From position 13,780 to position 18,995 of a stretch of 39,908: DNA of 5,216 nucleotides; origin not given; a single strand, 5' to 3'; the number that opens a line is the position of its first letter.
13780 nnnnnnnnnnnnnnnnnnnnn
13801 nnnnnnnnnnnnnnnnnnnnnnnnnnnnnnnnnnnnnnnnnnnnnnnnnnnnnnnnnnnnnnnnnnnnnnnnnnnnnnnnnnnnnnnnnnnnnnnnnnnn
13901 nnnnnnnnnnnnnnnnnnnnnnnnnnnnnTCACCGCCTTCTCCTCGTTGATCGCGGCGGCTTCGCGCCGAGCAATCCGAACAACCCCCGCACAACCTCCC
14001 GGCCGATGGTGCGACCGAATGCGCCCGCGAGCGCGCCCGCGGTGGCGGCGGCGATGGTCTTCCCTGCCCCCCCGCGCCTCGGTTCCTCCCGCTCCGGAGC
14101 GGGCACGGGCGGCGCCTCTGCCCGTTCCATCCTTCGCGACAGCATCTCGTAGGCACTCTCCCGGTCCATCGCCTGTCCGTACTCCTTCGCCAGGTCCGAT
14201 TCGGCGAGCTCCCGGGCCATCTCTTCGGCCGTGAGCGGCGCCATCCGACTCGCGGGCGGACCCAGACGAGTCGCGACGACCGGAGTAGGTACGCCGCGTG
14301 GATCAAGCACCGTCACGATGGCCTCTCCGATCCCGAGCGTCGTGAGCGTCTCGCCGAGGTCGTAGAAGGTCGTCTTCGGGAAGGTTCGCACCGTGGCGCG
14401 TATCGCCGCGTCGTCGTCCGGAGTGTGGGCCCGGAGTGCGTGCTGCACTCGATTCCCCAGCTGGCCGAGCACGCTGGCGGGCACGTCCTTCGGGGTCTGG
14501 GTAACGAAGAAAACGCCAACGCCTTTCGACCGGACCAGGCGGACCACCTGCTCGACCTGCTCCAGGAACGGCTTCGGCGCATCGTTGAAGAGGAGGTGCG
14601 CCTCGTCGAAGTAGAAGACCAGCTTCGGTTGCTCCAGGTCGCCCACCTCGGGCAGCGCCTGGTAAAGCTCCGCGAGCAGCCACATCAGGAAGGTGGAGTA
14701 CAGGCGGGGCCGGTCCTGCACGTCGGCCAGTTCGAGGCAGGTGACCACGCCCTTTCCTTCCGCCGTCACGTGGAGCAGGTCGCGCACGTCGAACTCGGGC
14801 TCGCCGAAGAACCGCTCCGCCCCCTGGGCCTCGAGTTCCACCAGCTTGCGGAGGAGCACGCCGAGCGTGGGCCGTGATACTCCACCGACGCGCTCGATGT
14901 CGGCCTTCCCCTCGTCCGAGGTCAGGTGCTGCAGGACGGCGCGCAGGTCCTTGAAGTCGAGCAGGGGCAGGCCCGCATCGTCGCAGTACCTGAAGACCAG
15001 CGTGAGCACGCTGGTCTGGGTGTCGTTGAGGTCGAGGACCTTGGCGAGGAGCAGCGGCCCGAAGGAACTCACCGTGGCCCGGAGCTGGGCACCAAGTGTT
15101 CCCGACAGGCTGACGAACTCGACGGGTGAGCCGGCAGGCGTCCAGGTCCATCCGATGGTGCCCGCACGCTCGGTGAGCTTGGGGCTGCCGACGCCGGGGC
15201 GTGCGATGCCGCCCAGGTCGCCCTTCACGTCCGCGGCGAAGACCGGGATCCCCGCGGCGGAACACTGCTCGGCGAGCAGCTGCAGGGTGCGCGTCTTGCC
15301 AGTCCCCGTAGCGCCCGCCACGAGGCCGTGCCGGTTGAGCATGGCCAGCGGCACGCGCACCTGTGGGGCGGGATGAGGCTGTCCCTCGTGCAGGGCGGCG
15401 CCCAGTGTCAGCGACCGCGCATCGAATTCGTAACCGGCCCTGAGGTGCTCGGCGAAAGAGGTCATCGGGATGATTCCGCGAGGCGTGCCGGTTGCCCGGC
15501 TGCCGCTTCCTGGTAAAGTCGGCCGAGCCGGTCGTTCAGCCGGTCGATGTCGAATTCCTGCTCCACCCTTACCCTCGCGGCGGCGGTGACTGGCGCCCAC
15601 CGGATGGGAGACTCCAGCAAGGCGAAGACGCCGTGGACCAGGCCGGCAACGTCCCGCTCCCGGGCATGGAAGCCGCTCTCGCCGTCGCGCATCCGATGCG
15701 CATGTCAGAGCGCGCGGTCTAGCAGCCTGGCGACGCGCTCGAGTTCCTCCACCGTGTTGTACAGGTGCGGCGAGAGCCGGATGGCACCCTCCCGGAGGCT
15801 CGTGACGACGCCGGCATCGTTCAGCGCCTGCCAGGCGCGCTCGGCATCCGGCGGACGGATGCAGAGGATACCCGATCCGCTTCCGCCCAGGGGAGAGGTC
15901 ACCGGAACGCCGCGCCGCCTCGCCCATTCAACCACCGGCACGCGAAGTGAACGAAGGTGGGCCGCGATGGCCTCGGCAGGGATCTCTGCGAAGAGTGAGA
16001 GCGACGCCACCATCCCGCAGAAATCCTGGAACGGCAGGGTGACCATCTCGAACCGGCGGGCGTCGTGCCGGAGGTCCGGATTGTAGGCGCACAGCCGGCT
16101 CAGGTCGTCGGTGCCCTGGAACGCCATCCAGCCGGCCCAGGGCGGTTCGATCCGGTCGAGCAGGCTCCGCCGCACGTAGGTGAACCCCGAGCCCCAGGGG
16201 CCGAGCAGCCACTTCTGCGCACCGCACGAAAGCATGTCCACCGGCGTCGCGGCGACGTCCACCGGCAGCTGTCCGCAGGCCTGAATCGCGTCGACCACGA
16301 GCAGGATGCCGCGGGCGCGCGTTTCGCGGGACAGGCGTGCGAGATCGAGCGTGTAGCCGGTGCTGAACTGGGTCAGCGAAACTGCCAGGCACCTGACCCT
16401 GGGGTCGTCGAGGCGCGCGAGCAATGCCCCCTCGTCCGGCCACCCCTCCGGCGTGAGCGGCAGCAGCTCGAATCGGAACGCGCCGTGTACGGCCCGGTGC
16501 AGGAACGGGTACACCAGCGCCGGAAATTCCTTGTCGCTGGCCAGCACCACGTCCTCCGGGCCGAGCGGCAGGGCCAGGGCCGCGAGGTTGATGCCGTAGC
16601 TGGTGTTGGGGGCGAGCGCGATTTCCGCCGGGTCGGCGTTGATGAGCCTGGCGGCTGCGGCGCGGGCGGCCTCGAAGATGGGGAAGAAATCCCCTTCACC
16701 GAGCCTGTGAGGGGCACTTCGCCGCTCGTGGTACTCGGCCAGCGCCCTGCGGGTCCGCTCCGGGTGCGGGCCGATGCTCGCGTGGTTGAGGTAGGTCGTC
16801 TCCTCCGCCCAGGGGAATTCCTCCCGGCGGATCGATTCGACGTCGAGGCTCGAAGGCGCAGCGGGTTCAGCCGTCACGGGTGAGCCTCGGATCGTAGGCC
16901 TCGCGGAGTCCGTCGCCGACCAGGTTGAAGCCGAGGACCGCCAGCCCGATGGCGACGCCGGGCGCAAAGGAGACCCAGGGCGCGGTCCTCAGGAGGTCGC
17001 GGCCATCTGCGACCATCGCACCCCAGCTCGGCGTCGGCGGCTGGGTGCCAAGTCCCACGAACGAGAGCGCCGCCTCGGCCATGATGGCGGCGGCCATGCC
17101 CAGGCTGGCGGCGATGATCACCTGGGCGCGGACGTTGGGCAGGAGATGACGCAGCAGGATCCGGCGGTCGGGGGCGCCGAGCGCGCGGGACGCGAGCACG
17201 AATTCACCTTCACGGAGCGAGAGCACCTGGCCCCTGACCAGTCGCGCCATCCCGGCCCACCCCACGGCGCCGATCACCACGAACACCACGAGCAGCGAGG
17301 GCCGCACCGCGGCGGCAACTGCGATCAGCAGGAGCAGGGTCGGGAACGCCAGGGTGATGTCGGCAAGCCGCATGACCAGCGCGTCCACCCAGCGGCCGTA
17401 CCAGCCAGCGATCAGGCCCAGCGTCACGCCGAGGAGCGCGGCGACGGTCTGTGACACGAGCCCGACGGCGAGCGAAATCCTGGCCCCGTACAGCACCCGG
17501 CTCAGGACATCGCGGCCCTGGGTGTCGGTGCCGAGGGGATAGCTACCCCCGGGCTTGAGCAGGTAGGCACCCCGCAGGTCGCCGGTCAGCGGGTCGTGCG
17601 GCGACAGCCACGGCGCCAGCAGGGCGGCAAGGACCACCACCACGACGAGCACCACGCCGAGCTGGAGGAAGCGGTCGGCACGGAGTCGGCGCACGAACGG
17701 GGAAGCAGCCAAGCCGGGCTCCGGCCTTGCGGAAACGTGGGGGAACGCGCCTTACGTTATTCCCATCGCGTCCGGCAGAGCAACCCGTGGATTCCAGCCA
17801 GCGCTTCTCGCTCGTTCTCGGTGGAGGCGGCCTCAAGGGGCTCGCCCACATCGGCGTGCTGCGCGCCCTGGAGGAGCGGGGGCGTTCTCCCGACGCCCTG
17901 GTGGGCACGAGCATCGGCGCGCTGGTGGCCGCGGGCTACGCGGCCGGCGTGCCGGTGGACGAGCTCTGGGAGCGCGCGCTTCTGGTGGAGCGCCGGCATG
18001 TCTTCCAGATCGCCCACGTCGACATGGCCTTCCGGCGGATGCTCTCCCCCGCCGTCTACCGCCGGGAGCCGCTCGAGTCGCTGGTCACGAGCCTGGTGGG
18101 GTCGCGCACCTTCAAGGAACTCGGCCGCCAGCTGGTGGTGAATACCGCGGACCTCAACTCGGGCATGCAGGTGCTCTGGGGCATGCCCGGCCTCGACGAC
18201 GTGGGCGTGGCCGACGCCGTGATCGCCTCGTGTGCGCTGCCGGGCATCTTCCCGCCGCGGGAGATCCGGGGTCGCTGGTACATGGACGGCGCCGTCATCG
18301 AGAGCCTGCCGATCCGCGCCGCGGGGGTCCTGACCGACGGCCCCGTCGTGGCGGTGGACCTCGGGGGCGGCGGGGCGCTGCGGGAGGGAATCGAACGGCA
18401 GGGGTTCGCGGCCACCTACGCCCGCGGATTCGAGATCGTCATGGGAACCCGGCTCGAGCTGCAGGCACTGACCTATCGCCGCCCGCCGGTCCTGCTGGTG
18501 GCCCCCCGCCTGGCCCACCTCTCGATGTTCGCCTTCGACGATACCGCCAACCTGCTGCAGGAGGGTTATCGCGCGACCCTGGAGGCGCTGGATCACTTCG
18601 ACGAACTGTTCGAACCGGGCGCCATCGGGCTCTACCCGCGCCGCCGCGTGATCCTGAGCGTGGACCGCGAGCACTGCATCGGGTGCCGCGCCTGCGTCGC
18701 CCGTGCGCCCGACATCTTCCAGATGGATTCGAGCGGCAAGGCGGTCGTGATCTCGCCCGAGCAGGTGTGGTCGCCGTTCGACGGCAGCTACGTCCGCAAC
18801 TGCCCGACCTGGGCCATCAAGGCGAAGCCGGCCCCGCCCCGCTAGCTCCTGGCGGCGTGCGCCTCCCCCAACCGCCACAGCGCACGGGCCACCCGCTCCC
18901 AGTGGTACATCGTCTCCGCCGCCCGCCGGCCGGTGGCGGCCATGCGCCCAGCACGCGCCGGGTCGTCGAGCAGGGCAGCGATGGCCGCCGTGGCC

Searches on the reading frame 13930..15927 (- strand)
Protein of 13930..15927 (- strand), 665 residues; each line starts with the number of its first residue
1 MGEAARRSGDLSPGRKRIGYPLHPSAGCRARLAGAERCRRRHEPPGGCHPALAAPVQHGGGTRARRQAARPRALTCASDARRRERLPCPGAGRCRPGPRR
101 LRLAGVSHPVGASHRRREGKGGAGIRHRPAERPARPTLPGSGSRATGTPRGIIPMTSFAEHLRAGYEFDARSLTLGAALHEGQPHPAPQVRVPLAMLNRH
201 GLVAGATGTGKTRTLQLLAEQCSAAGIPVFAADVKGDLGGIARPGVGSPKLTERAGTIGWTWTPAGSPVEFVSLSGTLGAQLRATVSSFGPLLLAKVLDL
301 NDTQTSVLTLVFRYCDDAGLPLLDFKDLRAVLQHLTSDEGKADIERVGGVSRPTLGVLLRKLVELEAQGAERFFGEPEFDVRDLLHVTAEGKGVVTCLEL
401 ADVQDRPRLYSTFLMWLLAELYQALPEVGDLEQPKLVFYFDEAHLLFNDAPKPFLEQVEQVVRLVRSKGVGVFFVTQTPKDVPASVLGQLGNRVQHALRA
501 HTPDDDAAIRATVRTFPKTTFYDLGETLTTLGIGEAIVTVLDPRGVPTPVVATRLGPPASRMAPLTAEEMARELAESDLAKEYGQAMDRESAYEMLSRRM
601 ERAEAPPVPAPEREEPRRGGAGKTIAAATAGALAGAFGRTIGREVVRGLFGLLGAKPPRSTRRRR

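Call 7: search_protein_families(library=pfam, proteins=[window:13930-15927:-], max_evalue=0.001)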
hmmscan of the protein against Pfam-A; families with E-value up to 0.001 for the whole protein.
window:13930-15927:- (665 aa): 3 families
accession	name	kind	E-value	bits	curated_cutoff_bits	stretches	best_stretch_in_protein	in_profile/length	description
PF05872.18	HerA_C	-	6.5e-187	622.6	22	1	184-621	7-445/502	Helicase HerA-like C-terminal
PF13401.12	AAA_22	-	4.5e-06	27.4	27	0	199-229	6-36/130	AAA domain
PF01935.23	DUF87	-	1.1e-05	26.1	23.2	1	189-369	11-173/220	Helicase HerA, central domain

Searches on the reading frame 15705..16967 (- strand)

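Call 8: search_protein_families(library=pfam, proteins=[window:15705-16967:-], max_evalue=0.001)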
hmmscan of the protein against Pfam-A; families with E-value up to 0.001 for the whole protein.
window:15705-16967:- (420 aa): 1 family
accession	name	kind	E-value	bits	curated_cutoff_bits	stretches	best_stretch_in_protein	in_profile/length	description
PF00266.25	Aminotran_5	-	1.5e-32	113.4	21.5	1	59-342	2-284/371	Aminotransferase class-V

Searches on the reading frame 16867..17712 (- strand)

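Call 8: search_protein_families(library=pfam, proteins=[window:16867-17712:-], max_evalue=0.001)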
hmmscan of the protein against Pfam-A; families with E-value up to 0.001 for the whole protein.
window:16867-17712:- (281 aa): 2 families
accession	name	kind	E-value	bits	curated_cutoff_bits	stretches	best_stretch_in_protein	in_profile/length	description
PF00528.27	BPD_transp_1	-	4.3e-30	105.2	26.4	1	95-278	1-183/184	Binding-protein-dependent transport system inner membrane component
PF12911.12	OppC_N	-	3e-08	33.9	23.9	1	6-53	6-52/53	N-terminal TM domain of oligopeptide transport permease C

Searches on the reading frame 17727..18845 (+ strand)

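Call 8: search_protein_families(library=pfam, proteins=[window:17727-18845:+], max_evalue=0.001)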
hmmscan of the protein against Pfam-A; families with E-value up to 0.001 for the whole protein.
window:17727-18845:+ (372 aa): 3 families
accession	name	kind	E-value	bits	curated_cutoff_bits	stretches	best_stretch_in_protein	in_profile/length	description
PF01734.28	Patatin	-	1.8e-34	120.1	27.7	1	29-199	1-190/191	Patatin-like phospholipase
PF13459.11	Fer4_15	-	2e-09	38.4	22.4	1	311-342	2-33/66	4Fe-4S single cluster domain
PF13370.11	Fer4_13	-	8.4e-09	36.4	24.5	1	312-344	1-33/58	4Fe-4S single cluster domain of Ferredoxin I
